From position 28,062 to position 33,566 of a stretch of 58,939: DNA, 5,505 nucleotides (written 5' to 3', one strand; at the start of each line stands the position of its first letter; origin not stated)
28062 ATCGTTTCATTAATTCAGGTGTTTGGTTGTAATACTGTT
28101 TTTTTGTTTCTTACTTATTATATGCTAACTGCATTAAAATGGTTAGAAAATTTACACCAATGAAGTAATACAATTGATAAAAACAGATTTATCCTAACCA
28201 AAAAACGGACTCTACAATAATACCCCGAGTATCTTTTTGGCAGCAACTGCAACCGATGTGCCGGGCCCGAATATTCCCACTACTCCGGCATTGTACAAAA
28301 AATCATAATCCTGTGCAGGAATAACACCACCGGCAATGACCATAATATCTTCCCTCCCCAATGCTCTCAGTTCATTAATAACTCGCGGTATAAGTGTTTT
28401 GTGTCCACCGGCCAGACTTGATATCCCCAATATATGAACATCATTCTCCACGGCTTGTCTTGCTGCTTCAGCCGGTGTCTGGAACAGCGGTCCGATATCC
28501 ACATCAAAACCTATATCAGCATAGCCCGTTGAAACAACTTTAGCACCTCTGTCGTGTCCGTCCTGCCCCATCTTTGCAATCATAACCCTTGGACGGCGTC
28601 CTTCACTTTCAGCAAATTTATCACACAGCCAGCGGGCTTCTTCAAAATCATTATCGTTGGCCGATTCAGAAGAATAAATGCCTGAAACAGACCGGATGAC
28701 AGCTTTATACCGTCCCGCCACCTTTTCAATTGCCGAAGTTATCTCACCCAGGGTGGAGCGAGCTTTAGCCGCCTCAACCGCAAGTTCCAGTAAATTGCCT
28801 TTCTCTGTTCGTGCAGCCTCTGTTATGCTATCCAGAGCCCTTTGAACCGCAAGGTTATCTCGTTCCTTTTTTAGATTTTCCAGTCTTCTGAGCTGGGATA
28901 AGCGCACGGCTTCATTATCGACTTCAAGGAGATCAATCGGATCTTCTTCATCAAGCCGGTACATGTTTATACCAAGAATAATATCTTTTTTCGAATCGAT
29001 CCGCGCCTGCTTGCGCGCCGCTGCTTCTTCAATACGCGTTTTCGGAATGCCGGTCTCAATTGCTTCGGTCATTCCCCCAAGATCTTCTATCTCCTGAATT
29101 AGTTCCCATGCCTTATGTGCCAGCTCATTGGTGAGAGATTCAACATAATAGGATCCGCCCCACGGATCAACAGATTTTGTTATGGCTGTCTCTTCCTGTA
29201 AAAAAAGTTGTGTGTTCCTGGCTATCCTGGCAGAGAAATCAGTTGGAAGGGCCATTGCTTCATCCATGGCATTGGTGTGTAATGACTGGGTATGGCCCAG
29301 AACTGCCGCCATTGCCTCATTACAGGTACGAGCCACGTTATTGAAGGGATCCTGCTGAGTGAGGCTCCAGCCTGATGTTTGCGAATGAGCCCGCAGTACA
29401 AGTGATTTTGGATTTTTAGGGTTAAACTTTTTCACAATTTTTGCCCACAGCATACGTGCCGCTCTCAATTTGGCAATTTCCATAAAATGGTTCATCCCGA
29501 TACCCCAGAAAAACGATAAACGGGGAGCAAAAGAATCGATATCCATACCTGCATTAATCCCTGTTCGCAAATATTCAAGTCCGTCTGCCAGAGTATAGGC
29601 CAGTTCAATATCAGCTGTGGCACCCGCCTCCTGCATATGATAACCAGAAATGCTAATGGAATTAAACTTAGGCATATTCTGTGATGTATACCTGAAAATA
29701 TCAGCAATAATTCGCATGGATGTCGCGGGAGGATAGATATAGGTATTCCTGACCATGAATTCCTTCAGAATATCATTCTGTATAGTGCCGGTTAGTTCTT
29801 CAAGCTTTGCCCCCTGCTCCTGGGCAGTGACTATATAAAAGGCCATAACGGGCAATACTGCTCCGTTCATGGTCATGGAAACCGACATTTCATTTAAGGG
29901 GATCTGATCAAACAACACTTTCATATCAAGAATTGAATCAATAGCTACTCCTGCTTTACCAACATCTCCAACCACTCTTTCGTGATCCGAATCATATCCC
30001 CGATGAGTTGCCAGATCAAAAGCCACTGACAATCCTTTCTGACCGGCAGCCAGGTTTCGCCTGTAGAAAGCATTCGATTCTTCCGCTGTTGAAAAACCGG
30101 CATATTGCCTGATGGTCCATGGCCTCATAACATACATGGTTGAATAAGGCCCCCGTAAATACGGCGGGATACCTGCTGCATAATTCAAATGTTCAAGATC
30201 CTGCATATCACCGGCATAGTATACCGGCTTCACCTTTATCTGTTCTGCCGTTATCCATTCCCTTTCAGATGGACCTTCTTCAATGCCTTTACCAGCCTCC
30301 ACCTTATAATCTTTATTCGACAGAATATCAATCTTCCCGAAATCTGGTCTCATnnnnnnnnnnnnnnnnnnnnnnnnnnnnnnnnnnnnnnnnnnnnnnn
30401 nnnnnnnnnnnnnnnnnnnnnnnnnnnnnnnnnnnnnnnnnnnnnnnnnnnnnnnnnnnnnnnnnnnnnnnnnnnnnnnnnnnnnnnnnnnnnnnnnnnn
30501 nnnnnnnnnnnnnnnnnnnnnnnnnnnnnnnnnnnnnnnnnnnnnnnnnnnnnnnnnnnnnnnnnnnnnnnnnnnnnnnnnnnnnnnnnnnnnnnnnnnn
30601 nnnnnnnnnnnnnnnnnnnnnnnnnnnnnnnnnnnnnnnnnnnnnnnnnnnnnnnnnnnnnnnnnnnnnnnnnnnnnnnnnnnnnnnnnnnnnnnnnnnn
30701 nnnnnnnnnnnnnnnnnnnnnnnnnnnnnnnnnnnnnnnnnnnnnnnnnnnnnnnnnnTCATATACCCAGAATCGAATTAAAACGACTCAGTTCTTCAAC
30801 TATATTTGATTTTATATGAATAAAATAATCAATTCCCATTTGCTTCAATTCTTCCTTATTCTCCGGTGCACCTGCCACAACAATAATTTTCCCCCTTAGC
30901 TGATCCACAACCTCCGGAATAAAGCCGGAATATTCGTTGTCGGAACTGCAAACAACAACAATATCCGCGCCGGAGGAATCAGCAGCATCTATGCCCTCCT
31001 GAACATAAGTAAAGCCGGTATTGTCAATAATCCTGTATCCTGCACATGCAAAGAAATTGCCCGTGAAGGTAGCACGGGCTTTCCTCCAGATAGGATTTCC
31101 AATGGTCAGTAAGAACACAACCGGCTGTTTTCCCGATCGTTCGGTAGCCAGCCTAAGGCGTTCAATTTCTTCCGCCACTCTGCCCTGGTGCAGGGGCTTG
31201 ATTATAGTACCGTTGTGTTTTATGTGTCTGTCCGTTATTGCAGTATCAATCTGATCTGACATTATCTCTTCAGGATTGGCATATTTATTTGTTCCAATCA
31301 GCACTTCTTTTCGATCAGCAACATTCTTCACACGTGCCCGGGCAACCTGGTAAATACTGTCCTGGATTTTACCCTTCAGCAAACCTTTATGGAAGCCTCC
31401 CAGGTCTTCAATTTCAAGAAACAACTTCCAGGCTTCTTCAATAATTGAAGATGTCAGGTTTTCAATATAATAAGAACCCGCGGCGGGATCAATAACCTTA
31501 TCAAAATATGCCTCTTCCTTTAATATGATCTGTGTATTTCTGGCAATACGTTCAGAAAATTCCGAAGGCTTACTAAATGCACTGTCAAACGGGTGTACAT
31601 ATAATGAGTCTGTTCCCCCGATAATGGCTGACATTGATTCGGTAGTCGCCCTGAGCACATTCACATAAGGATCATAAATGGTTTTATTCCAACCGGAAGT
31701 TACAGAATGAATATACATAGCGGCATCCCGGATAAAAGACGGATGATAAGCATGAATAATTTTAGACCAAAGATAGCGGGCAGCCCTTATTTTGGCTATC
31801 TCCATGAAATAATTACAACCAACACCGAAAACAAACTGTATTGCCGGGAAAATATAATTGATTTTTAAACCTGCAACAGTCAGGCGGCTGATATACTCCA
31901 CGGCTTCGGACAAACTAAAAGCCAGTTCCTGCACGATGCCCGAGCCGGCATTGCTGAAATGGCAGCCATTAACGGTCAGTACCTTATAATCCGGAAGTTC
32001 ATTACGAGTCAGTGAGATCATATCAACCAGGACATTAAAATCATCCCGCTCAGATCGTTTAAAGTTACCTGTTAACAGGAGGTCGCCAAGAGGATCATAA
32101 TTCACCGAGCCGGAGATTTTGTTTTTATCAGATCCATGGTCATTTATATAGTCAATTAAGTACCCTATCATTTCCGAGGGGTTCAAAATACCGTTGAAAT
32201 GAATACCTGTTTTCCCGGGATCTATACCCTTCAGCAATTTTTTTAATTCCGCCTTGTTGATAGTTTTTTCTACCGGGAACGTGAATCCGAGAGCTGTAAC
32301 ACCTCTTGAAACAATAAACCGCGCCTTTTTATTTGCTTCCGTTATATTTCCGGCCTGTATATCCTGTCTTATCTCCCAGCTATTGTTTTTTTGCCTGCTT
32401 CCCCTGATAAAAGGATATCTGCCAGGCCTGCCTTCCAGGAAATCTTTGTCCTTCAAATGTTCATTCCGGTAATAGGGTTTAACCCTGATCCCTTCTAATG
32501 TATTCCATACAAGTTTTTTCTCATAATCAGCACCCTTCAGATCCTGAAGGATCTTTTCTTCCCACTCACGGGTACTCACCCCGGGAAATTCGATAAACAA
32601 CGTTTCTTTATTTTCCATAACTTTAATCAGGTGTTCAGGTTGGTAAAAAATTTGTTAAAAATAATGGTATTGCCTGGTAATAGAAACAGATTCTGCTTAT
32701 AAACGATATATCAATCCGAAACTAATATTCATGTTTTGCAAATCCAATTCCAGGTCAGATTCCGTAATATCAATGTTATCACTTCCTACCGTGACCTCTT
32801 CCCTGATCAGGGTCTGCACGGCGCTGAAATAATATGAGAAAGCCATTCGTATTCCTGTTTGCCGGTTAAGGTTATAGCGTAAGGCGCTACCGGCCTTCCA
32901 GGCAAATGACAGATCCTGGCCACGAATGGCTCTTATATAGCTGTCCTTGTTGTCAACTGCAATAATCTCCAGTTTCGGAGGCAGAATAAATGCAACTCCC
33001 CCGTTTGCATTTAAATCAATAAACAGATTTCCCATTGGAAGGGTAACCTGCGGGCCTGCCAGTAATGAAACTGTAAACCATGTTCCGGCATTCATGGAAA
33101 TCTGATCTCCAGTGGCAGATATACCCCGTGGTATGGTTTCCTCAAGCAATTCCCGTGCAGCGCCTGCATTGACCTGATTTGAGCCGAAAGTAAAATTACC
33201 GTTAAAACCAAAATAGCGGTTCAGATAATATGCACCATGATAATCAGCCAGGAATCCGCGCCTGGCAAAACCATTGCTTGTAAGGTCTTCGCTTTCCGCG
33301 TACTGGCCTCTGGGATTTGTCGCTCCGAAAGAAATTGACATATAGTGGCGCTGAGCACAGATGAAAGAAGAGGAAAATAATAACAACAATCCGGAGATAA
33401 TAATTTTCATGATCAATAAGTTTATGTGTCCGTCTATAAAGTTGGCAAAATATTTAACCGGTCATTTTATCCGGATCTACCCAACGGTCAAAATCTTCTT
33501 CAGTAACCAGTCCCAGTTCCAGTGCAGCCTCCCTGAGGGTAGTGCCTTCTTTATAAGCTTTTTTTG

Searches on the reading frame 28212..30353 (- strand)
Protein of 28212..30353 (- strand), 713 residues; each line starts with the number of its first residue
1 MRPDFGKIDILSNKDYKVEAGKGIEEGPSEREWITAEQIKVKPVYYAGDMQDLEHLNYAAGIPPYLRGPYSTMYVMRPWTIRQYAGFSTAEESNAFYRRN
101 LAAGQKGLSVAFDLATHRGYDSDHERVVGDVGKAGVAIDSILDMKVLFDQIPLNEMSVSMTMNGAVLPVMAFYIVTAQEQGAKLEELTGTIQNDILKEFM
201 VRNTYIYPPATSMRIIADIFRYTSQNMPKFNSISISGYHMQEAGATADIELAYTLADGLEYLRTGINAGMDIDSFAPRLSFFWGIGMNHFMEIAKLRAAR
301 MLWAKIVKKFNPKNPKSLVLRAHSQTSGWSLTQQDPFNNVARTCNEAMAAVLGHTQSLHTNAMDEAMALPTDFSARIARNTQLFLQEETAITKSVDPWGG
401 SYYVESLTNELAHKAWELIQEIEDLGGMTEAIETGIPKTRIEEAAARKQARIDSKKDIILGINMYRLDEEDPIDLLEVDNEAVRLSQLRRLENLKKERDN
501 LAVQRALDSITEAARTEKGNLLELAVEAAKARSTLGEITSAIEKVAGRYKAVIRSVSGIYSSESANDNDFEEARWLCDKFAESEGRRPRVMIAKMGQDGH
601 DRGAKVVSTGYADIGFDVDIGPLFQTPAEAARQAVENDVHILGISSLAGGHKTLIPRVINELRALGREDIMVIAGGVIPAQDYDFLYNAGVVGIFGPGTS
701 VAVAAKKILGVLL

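Call 7: find_encoding_contigs(protein=window:28212-30353:-, flank=10000, max_places=6)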
Protein window:28212-30353:- (713 aa): 2 contigs read that carry it; 2 places shown.
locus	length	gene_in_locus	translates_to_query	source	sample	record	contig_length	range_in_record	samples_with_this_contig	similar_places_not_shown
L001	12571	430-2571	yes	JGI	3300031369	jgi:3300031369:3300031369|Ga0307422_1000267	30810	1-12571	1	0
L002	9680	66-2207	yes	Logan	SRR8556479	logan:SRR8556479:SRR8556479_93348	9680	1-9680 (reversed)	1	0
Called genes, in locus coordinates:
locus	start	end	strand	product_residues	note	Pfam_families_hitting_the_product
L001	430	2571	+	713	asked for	PF01642:MM_CoA_mutase, PF02310:B12-binding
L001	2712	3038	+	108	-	-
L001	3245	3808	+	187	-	-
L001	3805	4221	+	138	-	-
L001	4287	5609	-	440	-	PF02321:OEP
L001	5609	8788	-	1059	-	PF00873:ACR_tran, PF03176:MMPL (weak)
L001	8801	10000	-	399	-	PF25989:YknX_C (weak)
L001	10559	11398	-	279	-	PF00753:Lactamase_B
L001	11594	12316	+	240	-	PF00106:adh_short, PF08659:KR, PF13561:adh_short_C2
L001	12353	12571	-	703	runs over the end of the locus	PF00324:AA_permease, PF13520:AA_permease_2, PF00359:PTS_EIIA_2, PF02080:TrkA_C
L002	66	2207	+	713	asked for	PF01642:MM_CoA_mutase, PF02310:B12-binding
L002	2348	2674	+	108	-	-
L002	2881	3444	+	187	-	-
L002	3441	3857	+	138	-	-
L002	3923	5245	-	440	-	PF02321:OEP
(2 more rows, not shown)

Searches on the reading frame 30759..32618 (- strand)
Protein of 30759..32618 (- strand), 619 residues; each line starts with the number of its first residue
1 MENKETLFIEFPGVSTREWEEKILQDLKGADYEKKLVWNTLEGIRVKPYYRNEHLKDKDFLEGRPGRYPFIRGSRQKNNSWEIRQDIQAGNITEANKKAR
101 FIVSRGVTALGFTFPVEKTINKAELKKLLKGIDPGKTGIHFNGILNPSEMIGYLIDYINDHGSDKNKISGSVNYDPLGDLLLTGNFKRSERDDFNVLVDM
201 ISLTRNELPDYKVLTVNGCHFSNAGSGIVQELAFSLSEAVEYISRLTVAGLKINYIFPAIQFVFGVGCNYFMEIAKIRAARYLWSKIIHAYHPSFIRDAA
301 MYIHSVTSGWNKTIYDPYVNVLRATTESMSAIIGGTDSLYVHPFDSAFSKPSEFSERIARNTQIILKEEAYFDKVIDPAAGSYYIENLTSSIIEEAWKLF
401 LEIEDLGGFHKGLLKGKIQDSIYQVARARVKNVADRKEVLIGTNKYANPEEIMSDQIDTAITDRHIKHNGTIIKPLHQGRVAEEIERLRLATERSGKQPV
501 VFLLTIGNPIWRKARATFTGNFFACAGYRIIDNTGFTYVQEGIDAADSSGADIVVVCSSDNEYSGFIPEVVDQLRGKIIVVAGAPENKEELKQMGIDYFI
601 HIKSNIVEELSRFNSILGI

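Call 37: find_homologous_proteins(query=window:30759-32618:-, max_evalue=1e-50)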
Query window:30759-32618:- (619 aa): 7995 proteins with E <= 1e-50 among 8000 candidates; the best 120 are listed.
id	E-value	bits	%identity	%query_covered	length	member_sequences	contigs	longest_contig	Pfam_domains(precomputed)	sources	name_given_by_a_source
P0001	0.0e+0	1409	100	100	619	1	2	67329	PF01642.29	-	-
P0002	4.5e-226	770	56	100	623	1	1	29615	PF01642.29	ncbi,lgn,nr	ncbi:MAG: acyl-CoA mutase large subunit family protein [Bacteroidales bacterium]|nr:acyl-CoA mutase 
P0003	7.0e-217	740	54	100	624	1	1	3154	PF01642.29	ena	-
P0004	1.5e-212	725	53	99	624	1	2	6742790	PF01642.29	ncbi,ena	-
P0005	1.5e-211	722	54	100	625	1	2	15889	PF01642.29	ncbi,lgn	ncbi:MAG: methylmalonyl-CoA mutase family protein [Bacteroidota bacterium]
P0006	1.0e-210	719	53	100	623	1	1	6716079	PF01642.29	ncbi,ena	-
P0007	8.2e-209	713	54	100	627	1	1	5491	PF01642.29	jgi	jgi:methylmalonyl-CoA mutase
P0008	2.5e-207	708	53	100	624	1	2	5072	PF01642.29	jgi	jgi:methylmalonyl-CoA mutase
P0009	1.7e-204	699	52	100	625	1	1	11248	PF01642.29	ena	-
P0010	3.4e-204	698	54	100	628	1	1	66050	PF01642.29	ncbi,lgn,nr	ncbi:MAG: methylmalonyl-CoA mutase small subunit [Bacteroidales bacterium]|nr:methylmalonyl-CoA muta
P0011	2.5e-203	695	50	100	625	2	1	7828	PF01642.29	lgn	-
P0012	3.7e-203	695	53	100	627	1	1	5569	PF01642.29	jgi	jgi:methylmalonyl-CoA mutase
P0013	5.4e-203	694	52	100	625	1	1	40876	PF01642.29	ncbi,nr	ncbi:MAG: methylmalonyl-CoA mutase small subunit [Bacteroidales bacterium]|nr:methylmalonyl-CoA muta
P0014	1.9e-202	692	52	100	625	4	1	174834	PF01642.29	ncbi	-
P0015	4.8e-202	691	52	100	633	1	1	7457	PF01642.29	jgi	jgi:methylmalonyl-CoA mutase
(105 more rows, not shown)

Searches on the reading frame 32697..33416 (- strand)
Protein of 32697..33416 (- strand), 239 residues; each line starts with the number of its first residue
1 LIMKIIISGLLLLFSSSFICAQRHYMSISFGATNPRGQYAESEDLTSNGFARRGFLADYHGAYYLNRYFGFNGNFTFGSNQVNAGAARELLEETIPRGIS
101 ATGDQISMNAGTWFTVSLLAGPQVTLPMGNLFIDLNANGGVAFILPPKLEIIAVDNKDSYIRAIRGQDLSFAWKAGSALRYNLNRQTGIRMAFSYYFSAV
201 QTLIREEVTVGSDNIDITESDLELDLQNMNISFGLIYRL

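Call 57: search_protein_families(library=pfam, proteins=[window:32697-33416:-], max_evalue=0.001)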
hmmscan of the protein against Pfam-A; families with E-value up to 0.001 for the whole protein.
window:32697-33416:- (239 aa): 1 family
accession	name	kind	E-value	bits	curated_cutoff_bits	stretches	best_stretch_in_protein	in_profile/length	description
PF13505.12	OMP_b-brl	-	7.1e-05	23.5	28.7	1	25-238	23-174/175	Outer membrane protein beta-barrel domain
